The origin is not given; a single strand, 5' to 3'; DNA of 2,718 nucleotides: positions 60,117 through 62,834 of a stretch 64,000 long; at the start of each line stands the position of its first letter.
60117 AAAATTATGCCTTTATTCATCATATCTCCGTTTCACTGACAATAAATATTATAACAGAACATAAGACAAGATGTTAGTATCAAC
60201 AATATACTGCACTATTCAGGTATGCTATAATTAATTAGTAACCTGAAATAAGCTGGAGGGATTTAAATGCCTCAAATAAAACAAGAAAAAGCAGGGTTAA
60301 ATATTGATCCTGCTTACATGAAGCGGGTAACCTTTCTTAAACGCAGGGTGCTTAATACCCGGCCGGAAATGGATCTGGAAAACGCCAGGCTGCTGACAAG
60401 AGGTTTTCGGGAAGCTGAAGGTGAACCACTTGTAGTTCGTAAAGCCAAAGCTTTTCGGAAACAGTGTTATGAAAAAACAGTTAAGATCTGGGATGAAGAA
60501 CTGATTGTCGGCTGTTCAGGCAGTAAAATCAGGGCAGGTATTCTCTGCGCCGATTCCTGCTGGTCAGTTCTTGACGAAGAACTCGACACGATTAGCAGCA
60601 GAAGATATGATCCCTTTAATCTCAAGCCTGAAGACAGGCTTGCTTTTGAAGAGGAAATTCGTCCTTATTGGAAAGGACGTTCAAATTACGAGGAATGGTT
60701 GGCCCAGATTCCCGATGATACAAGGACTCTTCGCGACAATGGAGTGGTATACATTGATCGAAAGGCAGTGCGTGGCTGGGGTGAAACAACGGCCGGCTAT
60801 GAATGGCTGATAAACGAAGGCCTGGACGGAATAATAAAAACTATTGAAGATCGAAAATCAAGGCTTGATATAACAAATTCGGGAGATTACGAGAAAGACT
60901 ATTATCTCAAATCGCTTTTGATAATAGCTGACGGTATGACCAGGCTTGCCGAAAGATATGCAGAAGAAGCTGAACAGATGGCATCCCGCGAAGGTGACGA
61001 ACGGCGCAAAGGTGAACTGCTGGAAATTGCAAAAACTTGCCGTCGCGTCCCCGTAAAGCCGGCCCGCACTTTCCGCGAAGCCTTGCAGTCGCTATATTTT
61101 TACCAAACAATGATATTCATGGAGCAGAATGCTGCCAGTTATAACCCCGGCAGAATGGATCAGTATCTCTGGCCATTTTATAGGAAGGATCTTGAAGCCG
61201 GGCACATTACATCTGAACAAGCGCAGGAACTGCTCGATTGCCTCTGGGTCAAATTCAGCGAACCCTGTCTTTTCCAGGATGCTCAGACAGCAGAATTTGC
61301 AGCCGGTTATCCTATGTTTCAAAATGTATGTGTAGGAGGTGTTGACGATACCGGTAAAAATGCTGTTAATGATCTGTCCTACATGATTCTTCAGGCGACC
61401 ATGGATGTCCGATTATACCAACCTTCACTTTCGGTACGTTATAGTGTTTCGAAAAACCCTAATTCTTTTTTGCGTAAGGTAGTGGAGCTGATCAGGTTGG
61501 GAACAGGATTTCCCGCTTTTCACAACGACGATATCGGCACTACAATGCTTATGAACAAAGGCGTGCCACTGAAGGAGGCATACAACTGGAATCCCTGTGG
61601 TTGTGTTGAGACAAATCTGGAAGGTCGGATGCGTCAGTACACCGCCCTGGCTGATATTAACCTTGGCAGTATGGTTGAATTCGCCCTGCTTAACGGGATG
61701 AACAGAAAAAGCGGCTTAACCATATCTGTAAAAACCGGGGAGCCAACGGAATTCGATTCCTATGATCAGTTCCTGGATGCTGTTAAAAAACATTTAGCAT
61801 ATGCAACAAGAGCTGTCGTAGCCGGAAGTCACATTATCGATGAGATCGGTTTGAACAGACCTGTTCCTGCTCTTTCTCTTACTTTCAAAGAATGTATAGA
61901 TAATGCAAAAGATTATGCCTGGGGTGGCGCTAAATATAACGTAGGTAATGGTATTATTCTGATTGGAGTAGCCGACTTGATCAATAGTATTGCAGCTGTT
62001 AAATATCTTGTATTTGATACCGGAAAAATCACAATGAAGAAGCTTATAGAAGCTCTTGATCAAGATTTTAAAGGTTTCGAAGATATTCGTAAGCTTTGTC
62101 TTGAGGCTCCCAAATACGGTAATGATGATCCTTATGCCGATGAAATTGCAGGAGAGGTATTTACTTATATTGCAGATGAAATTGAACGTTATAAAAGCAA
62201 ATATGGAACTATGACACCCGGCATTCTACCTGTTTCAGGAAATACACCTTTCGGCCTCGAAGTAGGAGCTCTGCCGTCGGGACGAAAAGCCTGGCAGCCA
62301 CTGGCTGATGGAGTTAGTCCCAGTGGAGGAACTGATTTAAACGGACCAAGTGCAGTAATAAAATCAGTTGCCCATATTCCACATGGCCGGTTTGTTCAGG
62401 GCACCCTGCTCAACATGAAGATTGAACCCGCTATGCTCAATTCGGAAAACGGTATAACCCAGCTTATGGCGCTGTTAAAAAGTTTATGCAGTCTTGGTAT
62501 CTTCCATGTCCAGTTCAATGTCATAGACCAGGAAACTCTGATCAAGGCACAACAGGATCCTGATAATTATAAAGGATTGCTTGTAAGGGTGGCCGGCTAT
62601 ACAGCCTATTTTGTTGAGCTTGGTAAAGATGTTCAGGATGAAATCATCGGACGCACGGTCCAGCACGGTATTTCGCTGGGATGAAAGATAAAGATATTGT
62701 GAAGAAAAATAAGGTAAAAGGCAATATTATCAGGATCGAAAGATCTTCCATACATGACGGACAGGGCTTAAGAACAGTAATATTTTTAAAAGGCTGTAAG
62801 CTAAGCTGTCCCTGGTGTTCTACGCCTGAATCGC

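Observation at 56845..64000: Two divergently transcribed glycyl-radical enzyme/activase pairs next to a proline-racemase-family gene whose second catalytic Cys is Thr: a candidate anaerobic hydroxyproline locus.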

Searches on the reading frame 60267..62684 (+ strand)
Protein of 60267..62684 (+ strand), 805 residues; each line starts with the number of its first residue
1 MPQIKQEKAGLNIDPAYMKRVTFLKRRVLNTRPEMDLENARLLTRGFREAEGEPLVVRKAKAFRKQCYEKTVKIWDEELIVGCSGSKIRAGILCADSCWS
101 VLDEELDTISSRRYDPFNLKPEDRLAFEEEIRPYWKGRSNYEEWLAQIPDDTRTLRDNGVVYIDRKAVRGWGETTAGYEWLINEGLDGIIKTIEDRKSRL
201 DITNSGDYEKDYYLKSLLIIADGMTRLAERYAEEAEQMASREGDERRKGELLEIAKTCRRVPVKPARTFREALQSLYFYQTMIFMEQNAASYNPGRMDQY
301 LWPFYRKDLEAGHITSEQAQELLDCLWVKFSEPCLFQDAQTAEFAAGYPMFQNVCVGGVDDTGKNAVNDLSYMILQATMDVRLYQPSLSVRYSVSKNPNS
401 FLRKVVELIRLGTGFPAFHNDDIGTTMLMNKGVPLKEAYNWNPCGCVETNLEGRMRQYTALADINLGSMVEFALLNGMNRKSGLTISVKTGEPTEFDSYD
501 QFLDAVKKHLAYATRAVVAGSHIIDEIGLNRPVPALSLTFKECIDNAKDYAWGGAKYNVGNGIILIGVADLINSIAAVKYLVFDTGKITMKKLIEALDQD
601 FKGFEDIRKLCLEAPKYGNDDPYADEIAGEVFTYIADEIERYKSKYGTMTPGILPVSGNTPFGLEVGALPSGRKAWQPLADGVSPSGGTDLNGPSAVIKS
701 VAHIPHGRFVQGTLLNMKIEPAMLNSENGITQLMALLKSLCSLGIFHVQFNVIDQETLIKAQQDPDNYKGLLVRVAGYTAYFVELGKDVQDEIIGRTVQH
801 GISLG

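Call 6: search_protein_families(library=ncbifam, proteins=[window:60267-62684:+])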
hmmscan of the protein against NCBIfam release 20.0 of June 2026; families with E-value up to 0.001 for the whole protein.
window:60267-62684:+ (805 aa): 12 families
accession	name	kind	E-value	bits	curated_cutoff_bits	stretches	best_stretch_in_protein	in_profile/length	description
TIGR01774.1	PFL2-3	subfamily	5.2e-212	706.3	678.2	1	18-798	3-783/786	formate C-acetyltransferase/glycerol dehydratase family glycyl radical enzyme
TIGR04394.1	choline_CutC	equivalog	9.2e-209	695.8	1050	1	19-799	3-786/789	choline trimethylamine-lyase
NF043068.1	glycl_HYPD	equivalog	2.3e-190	634.5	1100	1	19-799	2-782/784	trans-4-hydroxy-L-proline dehydratase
NF048011.1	SfplDhtHpsGDes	equivalog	4.5e-188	627.3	1000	1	18-798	23-818/821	(2S)-3-sulfopropanediol dehydratase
NF007437.0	PRK09983.1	equivalog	1.1e-163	546.3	1109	1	19-798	3-762/765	formate C-acetyltransferase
NF048009.1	SfplDhtHpfGKleb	equivalog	1.6e-148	496.2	1000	1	18-798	25-821/824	(2S)-3-sulfopropanediol dehydratase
NF033718.1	indole_decarb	equivalog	1.3e-123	414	1100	3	130-604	167-646/868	indoleacetate decarboxylase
NF033715.1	glycyl_HPDL_Lrg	equivalog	4.3e-115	385.5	1150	2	172-604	226-680/901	4-hydroxyphenylacetate decarboxylase large subunit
TIGR01255.1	pyr_form_ly_1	equivalog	1.3e-43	149.5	994.2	1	263-799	230-741/744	formate C-acetyltransferase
NF038360.1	rad_fix_GrcA3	exception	2.3e-16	59.6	158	1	727-800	3-76/78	autonomous glycyl radical cofactor GrcA3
NF008341.1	PRK11127.1-1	equivalog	3.1e-13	49.5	145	1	743-800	21-78/80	autonomous glycyl radical cofactor GrcA2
TIGR04365.1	spare_glycyl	equivalog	9.1e-08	32.4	170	1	745-799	69-123/126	autonomous glycyl radical cofactor GrcA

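Call 7: search_protein_families(library=pfam, proteins=[window:60267-62684:+])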
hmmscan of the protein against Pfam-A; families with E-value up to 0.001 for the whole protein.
window:60267-62684:+ (805 aa): 2 families
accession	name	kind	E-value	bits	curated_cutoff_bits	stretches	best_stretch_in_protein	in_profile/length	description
PF02901.20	PFL-like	-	1.8e-200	668.3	24.3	1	19-663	3-647/647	Pyruvate formate lyase-like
PF01228.26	Gly_radical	-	6.7e-30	104.2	22.2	1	680-783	2-106/106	Glycine radical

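Call 14: search_solved_structures(query=window:60267-62684:+, max_evalue=1e-30)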
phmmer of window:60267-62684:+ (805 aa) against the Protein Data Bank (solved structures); distinct sequences matched with E-value up to 1e-30: 33.
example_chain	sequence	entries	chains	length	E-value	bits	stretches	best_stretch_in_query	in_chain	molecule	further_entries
8id1_A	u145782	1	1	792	0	1250.7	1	16-798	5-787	Formate C-acetyltransferase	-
8iof_A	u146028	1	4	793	3.9e-286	954.6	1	16-797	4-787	Benzylsuccinate synthase alpha subunit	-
9f3w_A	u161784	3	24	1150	1.2e-192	645.4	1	20-798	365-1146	Choline trimethylamine-lyase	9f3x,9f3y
9r0v_A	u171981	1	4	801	5.3e-178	596.9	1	19-801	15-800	Choline trimethylamine-lyase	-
6vue_A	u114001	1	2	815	6.8e-178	596.6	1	20-801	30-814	Choline trimethylamine-lyase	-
9ht9_A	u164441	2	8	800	8e-178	596.3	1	21-801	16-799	Choline trimethylamine-lyase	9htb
5fau_A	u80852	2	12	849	8.1e-178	596.3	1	20-801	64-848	Choline trimethylamine-lyase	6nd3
5fay_A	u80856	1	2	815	8.7e-178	596.2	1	20-801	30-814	Choline trimethylamine-lyase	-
5fav_A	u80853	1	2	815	1.8e-177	595.2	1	20-801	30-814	Choline trimethylamine-lyase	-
5faw_A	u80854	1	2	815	3.3e-177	594.3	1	20-801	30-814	Choline trimethylamine-lyase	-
5kdp_A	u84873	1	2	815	4.6e-177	593.8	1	20-801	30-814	Choline trimethylamine-lyase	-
5a0u_A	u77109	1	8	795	8.3e-165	553.3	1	20-798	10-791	CHOLINE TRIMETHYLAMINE LYASE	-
5a0z_A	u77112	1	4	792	9e-165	553.2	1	20-798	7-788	CHOLINE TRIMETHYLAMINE LYASE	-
1r8w_A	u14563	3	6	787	1.4e-158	532.7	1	18-798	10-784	glycerol dehydratase | B12-independent glycerol dehydratase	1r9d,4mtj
5i2a_A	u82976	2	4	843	2e-155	522.3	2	22-603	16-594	Diol-dehydratase | Diol dehydratase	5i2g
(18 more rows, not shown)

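Call 20: search_solved_structures(query=window:60267-62684:+, max_evalue=1e-250, show_alignments=2)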
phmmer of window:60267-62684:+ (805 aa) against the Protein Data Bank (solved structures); distinct sequences matched with E-value up to 1e-250: 2.
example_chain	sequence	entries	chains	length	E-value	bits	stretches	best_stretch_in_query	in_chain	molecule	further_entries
8id1_A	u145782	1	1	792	0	1250.7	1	16-798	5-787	Formate C-acetyltransferase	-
8iof_A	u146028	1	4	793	3.9e-286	954.6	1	16-797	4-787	Benzylsuccinate synthase alpha subunit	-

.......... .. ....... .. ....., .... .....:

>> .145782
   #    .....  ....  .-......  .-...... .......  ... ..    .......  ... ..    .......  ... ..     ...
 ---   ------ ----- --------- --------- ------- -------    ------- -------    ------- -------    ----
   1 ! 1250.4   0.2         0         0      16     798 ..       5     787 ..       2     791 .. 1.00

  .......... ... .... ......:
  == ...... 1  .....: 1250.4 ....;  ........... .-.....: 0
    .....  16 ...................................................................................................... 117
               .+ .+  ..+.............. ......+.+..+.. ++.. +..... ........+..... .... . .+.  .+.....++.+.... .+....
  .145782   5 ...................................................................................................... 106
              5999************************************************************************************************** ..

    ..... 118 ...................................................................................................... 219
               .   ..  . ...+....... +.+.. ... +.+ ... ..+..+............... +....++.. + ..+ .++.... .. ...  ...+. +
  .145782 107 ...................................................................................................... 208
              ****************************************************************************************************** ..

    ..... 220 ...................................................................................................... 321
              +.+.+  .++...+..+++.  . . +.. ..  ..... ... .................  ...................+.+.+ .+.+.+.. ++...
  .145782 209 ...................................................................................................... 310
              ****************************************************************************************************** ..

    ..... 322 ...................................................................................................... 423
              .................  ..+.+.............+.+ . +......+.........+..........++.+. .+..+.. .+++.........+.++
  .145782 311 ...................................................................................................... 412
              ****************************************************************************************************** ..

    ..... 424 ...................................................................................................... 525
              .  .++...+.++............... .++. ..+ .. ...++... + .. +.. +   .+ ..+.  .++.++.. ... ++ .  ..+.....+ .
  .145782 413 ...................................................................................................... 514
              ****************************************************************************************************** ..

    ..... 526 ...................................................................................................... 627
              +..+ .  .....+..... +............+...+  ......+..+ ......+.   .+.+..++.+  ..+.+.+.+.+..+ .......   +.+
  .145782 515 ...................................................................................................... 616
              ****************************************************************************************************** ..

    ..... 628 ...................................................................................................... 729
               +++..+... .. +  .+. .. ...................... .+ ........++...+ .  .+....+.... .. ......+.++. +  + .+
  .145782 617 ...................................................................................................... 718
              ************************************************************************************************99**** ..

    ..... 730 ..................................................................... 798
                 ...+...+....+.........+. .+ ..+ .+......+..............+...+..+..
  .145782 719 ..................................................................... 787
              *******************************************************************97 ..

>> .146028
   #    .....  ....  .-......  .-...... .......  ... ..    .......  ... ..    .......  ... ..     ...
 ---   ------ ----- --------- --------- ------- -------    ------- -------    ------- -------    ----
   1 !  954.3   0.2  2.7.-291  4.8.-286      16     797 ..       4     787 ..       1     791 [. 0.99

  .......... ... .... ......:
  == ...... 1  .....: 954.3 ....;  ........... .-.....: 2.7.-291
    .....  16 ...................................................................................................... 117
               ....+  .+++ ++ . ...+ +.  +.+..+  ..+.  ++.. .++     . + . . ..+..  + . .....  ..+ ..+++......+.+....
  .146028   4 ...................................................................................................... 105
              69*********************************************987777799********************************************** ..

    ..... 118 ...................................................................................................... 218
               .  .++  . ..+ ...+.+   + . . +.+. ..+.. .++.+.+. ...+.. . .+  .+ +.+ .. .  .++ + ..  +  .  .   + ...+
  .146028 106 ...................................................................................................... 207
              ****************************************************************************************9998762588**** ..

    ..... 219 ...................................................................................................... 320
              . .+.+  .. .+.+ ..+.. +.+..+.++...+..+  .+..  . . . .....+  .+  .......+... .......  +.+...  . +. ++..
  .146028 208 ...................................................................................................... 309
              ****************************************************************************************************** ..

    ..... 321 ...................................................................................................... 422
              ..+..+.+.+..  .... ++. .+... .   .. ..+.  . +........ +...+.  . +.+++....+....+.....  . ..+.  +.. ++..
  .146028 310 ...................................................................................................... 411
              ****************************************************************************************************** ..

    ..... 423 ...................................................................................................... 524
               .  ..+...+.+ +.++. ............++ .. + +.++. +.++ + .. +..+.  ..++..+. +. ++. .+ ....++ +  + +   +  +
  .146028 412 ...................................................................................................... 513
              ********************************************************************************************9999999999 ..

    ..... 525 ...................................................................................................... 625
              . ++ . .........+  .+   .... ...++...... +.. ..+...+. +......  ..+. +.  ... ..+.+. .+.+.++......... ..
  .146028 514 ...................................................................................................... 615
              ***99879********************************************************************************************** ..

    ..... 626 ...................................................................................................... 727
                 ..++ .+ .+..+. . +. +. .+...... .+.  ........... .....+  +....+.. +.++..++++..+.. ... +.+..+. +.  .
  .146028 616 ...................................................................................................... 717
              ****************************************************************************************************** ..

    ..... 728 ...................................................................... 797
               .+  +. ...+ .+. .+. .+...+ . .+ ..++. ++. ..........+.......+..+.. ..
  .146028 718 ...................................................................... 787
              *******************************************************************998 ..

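Call 31: find_homologous_proteins(query=window:60267-62681:+, max_evalue=1e-100)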
Query window:60267-62681:+ (805 aa): 2364 proteins with E <= 1e-100 among 8000 candidates; the best 120 are listed.
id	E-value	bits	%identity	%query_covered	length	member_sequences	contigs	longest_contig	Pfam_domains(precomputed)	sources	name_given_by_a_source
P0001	0.0e+0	1862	100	100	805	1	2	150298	PF02901.21,PF01228.27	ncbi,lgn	-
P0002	0.0e+0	1638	86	100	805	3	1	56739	PF02901.21,PF01228.27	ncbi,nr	ncbi:MAG: formate C-acetyltransferase/glycerol dehydratase family glycyl radical enzyme [Bacillota b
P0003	0.0e+0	1607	84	100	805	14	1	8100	PF02901.21,PF01228.27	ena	-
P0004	0.0e+0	1547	81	100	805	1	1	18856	PF02901.21,PF01228.27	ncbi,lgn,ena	-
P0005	0.0e+0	1547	82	98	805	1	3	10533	PF02901.21,PF01228.27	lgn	-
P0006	0.0e+0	1541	80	100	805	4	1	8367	PF02901.21,PF01228.27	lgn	-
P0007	0.0e+0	1530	81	99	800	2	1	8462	PF02901.21,PF01228.27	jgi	jgi:formate C-acetyltransferase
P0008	0.0e+0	1528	80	100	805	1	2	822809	PF02901.21,PF01228.27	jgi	jgi:choline trimethylamine-lyase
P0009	0.0e+0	1528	81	98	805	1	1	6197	PF02901.21,PF01228.27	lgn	-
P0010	0.0e+0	1525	80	100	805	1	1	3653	PF02901.21,PF01228.27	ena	-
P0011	0.0e+0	1524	80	100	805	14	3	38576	PF02901.21,PF01228.27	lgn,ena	-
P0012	0.0e+0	1517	80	100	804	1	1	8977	PF02901.21,PF01228.27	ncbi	-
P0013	0.0e+0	1517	79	100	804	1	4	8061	PF02901.21,PF01228.27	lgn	-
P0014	0.0e+0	1516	81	98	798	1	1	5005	PF02901.21,PF01228.27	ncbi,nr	ncbi:MAG: formate C-acetyltransferase/glycerol dehydratase family glycyl radical enzyme [Desulfitoba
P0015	0.0e+0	1513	80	100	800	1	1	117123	PF02901.21,PF01228.27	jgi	-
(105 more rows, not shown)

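Call 32: find_encoding_contigs(protein=P0001, flank=10000, max_places=4)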
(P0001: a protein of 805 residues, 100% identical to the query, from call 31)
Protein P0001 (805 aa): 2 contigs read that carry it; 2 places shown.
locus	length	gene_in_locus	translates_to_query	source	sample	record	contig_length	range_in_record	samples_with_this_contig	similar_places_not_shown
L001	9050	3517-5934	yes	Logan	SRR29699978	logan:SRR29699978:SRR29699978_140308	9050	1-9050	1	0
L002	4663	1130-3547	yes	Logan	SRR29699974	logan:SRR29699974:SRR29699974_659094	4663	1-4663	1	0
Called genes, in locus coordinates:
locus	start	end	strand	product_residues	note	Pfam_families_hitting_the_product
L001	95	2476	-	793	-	PF02901:PFL-like, PF01228:Gly_radical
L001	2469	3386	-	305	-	PF13353:Fer4_12, PF04055:Radical_SAM, PF13237:Fer4_10 (faint), PF00037:Fer4 (weak), PF12797:Fer4_2 (faint), PF12837:Fer4_6 (faint), PF12838:Fer4_7 (weak), PF13187:Fer4_9 (weak), +1 more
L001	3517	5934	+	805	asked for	PF02901:PFL-like, PF01228:Gly_radical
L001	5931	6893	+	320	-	PF13484:Fer4_16 (faint), PF13353:Fer4_12 (weak), PF12837:Fer4_6 (faint), PF00037:Fer4 (weak), PF13237:Fer4_10, PF12838:Fer4_7, PF13187:Fer4_9 (weak), PF04055:Radical_SAM (weak)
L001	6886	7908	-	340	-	PF05544:Pro_racemase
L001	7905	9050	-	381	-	?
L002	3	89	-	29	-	?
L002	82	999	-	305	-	PF13353:Fer4_12, PF04055:Radical_SAM, PF13237:Fer4_10 (faint), PF00037:Fer4 (weak), PF12797:Fer4_2 (faint), PF12837:Fer4_6 (faint), PF12838:Fer4_7 (weak), PF13187:Fer4_9 (weak), +1 more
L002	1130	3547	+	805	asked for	PF02901:PFL-like, PF01228:Gly_radical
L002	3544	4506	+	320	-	PF13484:Fer4_16 (faint), PF13353:Fer4_12 (weak), PF12837:Fer4_6 (faint), PF00037:Fer4 (weak), PF13237:Fer4_10, PF12838:Fer4_7, PF13187:Fer4_9 (weak), PF04055:Radical_SAM (weak)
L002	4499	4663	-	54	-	?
